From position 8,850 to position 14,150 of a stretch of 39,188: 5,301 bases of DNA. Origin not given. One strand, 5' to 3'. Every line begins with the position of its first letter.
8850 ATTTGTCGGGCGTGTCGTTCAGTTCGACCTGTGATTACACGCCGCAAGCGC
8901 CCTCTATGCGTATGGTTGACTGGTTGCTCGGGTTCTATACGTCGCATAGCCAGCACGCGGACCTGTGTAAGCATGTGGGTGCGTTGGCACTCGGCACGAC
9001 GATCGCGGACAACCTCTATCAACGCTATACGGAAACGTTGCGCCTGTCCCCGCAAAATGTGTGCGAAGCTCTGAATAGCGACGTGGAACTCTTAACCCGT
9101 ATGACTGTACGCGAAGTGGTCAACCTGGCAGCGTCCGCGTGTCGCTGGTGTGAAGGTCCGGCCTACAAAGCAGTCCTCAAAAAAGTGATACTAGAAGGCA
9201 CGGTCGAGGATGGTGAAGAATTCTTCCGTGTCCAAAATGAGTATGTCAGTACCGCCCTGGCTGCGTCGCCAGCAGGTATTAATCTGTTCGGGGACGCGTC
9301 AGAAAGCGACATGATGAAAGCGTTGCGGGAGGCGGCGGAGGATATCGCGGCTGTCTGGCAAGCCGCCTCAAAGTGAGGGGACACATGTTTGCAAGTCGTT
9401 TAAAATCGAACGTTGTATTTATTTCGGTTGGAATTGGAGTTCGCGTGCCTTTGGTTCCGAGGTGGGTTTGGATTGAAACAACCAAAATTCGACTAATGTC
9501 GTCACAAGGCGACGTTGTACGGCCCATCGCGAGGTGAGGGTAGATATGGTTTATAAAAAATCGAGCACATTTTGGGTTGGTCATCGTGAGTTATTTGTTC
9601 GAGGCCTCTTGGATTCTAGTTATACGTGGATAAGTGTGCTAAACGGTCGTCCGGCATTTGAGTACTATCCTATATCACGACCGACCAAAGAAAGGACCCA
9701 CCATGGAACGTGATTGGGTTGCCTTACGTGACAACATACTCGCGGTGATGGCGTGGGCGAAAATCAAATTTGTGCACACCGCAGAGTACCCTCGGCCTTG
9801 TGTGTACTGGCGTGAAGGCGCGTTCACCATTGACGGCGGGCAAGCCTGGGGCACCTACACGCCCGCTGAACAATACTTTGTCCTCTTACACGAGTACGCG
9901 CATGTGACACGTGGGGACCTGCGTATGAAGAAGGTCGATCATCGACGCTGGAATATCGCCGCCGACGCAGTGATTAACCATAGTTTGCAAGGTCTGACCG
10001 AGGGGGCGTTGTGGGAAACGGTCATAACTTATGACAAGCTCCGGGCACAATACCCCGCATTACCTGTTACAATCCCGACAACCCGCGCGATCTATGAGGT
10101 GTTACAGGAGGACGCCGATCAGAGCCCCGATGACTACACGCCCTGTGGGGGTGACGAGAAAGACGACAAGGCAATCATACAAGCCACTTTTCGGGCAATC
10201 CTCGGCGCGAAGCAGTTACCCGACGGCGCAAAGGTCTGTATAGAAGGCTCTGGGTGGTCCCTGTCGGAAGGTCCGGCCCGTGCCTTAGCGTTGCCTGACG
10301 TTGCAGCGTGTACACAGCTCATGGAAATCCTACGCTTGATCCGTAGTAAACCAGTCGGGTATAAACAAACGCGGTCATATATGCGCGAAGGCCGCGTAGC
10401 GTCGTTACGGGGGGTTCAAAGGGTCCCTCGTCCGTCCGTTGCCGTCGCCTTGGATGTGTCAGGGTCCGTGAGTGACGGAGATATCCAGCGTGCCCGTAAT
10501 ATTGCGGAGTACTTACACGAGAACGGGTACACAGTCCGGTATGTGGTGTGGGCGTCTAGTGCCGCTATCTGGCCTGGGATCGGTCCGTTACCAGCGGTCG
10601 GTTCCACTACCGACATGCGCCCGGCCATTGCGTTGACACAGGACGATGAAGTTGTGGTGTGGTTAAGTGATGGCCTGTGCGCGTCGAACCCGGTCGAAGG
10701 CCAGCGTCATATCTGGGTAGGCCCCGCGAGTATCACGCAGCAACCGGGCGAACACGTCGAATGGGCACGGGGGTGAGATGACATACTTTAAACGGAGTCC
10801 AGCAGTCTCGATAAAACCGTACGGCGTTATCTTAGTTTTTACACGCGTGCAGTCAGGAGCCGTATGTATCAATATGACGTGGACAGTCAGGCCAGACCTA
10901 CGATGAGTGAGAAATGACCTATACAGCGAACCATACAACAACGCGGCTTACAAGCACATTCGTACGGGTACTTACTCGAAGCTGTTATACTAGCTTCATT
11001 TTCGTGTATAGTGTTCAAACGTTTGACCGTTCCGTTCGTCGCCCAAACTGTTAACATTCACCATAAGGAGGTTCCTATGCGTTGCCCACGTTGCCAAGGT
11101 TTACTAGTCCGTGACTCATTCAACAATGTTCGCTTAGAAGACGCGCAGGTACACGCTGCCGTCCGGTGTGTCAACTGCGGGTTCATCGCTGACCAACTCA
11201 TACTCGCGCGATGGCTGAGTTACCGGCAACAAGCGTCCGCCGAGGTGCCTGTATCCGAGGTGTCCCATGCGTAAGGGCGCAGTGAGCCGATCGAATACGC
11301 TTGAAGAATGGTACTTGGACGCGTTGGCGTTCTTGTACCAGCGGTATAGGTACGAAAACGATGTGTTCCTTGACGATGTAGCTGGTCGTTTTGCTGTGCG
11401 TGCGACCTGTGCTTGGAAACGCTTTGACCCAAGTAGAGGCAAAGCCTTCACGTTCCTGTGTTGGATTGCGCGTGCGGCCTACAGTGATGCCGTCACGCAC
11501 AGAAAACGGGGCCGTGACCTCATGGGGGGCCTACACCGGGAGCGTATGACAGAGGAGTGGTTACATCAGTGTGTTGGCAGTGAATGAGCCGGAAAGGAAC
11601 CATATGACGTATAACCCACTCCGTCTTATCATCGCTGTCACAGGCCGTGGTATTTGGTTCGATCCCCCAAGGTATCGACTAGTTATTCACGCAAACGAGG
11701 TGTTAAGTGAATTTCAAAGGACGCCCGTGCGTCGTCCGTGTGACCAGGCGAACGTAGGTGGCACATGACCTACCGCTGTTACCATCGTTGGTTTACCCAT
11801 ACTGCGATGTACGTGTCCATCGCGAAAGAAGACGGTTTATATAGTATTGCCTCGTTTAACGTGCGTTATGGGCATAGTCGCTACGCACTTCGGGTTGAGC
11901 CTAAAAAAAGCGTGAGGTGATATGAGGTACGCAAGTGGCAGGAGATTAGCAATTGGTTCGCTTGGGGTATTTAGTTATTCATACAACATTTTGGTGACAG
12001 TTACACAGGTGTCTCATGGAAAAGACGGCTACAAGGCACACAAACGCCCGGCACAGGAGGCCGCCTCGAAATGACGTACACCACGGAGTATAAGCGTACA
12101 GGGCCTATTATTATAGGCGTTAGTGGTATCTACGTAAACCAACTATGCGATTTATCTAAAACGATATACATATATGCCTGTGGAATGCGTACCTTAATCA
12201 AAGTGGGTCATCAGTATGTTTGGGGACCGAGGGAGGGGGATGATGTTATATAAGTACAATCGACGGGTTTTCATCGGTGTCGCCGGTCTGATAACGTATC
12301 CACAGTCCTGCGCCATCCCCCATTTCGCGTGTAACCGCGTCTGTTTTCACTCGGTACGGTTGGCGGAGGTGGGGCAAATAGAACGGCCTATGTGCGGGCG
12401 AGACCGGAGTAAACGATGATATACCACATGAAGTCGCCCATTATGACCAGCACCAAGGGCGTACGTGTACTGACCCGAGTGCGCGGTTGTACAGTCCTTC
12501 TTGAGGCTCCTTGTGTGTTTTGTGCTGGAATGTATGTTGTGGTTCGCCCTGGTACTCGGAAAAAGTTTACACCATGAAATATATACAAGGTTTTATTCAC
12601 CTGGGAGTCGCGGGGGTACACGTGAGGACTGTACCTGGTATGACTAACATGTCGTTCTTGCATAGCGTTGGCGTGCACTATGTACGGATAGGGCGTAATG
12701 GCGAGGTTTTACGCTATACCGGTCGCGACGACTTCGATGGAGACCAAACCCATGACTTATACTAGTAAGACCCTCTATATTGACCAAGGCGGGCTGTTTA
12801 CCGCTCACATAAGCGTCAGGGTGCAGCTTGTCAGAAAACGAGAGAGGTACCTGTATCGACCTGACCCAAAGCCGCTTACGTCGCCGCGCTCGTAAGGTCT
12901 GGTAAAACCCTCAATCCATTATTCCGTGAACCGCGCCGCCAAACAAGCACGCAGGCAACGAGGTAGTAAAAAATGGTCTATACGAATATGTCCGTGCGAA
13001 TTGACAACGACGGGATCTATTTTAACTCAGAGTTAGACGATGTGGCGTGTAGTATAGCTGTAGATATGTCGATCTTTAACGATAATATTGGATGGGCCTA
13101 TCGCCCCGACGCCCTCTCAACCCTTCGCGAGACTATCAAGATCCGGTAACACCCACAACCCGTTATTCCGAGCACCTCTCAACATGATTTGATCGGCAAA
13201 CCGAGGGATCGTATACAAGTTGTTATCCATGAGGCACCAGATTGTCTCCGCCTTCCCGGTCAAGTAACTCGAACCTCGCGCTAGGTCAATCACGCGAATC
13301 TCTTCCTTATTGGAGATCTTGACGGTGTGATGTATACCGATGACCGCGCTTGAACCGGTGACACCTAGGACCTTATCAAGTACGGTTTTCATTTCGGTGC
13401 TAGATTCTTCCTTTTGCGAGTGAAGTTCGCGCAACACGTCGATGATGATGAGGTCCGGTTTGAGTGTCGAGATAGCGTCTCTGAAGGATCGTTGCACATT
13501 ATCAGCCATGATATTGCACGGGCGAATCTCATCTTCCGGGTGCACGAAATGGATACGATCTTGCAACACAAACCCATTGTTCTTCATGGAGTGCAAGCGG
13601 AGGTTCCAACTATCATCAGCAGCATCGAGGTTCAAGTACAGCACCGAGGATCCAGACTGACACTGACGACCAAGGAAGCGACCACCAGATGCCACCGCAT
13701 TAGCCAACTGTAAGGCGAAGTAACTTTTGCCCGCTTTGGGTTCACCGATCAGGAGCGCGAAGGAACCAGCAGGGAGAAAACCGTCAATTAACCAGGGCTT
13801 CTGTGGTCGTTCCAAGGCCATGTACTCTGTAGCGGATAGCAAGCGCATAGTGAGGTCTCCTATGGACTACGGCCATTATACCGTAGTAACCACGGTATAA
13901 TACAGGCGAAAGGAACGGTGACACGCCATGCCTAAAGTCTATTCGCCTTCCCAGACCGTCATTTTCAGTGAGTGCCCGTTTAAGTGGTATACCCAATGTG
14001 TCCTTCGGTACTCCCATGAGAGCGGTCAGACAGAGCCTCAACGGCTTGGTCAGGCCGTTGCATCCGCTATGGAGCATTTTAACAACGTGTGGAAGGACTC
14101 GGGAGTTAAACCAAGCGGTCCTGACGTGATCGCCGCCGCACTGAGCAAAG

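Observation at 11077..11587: Zinc-ribbon protein translationally coupled to a sigma region-2-only protein: a possible minimal phage sigma (gp55-like logic)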

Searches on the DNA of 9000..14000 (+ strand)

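Call 10: search_dna_similar(query=window:9000-14000:+, collection=phages, mode=near)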
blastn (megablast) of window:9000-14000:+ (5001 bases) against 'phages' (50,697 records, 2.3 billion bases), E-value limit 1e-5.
No match.
